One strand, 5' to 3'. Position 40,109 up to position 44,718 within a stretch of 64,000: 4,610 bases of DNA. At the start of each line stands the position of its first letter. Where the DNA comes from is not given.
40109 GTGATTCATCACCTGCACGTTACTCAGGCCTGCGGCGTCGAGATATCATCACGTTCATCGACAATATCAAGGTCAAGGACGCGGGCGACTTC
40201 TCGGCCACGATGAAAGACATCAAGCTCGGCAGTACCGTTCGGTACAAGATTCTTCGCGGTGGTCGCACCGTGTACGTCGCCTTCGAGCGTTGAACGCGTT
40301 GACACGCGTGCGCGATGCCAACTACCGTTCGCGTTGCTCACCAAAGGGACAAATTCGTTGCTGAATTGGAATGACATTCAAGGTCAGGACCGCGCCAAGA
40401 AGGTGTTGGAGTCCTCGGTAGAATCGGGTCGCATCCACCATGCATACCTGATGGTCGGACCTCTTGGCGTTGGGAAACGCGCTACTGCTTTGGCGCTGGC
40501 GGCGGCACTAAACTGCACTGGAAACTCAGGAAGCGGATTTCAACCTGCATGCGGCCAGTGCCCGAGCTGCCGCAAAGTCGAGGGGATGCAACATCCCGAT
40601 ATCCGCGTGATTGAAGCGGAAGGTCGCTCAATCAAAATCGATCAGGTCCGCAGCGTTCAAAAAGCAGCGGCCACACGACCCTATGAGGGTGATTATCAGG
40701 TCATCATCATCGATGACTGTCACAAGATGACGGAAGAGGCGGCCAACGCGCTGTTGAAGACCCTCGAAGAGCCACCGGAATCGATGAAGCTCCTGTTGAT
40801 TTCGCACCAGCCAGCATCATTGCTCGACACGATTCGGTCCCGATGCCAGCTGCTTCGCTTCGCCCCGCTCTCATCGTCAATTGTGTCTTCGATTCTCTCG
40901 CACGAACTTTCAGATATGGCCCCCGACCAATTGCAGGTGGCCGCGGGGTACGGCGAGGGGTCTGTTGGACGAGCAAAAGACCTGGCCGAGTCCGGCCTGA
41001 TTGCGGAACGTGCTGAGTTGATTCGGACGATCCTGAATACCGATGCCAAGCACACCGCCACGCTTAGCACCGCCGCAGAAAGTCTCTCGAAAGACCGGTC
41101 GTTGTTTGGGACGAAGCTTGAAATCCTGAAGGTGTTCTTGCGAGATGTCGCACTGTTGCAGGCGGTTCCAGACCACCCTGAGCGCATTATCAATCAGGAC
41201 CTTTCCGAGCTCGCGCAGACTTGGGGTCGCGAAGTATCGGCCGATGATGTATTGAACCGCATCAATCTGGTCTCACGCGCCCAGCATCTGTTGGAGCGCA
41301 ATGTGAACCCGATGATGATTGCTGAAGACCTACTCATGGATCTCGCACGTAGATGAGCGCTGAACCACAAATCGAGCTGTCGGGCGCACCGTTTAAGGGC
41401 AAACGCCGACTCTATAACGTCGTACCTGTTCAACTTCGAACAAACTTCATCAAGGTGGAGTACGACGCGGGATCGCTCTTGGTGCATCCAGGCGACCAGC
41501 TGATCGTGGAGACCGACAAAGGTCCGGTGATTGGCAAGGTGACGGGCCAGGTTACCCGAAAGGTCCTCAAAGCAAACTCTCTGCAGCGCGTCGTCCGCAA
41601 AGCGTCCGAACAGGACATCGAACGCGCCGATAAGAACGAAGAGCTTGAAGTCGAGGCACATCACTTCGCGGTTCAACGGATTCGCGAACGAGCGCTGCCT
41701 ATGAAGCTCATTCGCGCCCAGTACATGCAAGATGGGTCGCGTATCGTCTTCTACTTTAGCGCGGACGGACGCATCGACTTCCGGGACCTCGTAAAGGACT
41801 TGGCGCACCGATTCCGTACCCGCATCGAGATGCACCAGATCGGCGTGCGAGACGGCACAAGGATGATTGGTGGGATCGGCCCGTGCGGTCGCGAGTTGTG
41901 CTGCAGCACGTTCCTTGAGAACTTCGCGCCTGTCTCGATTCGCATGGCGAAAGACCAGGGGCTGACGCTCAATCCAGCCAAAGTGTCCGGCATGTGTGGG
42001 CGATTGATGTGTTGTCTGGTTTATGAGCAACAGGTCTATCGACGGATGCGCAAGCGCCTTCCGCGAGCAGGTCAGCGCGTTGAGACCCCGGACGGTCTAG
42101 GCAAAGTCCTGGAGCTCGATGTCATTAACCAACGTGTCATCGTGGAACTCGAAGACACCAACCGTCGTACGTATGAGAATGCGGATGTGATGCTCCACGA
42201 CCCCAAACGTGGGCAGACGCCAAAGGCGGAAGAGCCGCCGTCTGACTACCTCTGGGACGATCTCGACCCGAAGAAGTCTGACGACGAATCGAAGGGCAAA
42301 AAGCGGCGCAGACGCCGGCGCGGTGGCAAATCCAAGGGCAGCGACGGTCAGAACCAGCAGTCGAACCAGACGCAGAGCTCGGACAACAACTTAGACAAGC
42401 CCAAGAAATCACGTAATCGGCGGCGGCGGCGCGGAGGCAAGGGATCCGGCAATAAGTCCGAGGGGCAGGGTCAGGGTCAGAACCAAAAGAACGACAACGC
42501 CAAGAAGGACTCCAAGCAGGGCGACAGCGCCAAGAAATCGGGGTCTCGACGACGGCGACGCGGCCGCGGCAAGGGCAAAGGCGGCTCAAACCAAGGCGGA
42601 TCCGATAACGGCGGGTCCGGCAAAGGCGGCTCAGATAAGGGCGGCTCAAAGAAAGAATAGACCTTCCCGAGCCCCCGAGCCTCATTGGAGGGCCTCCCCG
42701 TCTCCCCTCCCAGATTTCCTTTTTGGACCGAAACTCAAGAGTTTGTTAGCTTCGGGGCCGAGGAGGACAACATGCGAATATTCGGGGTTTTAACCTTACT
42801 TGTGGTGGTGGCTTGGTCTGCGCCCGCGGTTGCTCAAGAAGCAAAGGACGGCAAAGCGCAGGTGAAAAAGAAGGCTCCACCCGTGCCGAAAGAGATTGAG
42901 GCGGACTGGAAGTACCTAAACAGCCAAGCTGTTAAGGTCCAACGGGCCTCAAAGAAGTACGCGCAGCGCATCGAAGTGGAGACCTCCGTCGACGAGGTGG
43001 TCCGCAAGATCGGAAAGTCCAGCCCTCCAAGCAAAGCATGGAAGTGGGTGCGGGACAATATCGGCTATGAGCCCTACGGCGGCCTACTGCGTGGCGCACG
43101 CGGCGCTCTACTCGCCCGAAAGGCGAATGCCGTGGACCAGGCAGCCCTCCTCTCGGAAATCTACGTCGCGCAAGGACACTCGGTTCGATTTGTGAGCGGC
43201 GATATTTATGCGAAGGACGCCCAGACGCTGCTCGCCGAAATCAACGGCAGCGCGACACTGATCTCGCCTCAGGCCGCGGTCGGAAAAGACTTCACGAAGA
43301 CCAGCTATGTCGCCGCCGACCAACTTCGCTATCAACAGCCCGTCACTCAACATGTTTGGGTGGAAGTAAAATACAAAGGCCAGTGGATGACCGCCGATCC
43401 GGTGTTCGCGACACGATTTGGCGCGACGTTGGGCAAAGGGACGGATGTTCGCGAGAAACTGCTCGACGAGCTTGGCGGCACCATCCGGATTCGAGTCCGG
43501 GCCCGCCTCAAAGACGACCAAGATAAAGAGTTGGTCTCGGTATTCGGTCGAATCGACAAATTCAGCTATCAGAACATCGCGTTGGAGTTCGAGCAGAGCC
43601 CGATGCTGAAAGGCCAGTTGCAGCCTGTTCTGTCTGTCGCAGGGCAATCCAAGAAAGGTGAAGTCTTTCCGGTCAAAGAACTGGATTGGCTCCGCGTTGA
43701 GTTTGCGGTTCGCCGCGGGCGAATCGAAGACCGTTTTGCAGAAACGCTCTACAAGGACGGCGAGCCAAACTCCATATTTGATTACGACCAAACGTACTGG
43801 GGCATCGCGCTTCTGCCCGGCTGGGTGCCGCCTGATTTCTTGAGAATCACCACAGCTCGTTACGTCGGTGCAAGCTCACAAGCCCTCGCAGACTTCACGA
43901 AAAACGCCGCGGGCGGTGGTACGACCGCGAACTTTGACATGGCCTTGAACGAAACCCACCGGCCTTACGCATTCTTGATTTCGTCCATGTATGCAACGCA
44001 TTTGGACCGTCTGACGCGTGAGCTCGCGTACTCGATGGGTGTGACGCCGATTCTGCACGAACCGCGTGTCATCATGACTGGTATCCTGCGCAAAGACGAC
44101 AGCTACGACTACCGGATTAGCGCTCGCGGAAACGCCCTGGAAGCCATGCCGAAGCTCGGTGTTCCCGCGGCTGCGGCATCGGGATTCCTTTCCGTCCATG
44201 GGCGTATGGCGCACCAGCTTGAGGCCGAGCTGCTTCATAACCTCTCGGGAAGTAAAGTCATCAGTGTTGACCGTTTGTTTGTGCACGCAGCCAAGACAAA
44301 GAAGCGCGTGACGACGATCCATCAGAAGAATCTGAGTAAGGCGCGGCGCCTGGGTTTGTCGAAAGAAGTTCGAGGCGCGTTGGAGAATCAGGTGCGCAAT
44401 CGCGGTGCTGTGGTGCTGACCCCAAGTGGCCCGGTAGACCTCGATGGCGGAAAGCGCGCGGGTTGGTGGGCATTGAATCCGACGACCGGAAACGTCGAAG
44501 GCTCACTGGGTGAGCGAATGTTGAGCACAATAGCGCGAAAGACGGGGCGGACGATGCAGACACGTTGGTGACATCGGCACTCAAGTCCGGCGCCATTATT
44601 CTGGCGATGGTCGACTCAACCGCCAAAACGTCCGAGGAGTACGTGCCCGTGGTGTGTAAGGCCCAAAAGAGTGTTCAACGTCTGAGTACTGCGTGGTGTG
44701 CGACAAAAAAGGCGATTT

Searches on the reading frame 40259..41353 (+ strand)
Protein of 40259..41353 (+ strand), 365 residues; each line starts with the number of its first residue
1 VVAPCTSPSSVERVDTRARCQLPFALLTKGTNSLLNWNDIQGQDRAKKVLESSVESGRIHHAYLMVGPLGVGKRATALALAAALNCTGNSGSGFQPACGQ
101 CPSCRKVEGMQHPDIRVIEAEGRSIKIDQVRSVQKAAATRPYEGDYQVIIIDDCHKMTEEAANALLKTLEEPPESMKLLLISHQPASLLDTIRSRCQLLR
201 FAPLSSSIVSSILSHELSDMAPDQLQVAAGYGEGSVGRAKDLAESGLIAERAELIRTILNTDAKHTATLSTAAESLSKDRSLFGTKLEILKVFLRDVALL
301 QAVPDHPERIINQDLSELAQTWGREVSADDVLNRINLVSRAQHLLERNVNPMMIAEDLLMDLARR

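Call 71: search_protein_families(library=pfam, proteins=[window:40259-41353:+], max_evalue=0.0001)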
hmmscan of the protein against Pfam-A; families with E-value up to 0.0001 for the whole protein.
window:40259-41353:+ (365 aa): 3 families
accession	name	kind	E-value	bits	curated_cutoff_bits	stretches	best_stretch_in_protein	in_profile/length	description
PF13177.12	DNA_pol3_delta2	-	3.5e-55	186.8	27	1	43-204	2-160/161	DNA polymerase III, delta subunit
PF09115.15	DNApol3-delta_C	-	4.4e-08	34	21.7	1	247-362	3-115/117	DNA polymerase III, delta subunit, C terminal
PF00004.35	AAA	-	1.7e-06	28.9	21.2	1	64-201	2-128/131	ATPase family associated with various cellular activities (AAA)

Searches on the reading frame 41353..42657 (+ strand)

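Call 71: search_protein_families(library=pfam, proteins=[window:41353-42657:+], max_evalue=0.0001)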
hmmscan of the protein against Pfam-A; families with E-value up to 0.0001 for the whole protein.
window:41353-42657:+ (435 aa): 1 family
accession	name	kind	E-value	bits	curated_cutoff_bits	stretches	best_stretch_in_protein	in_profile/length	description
PF04468.17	PSP1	-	9e-31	106.5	27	1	79-163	2-86/86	PSP1 C-terminal conserved region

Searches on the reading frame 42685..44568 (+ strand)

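Call 52: search_protein_families(library=ncbifam, proteins=[window:42685-44568:+], max_evalue=0.001)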
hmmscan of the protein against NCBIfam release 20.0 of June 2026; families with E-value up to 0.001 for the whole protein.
window:42685-44568:+ (628 aa): 0 families

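Call 71: search_protein_families(library=pfam, proteins=[window:42685-44568:+], max_evalue=0.0001)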
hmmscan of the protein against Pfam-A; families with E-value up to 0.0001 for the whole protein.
window:42685-44568:+ (628 aa): 1 family
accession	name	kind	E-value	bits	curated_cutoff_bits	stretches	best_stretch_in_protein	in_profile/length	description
PF01841.26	Transglut_core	-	4.2e-08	33.9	23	1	117-239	20-108/108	Transglutaminase-like superfamily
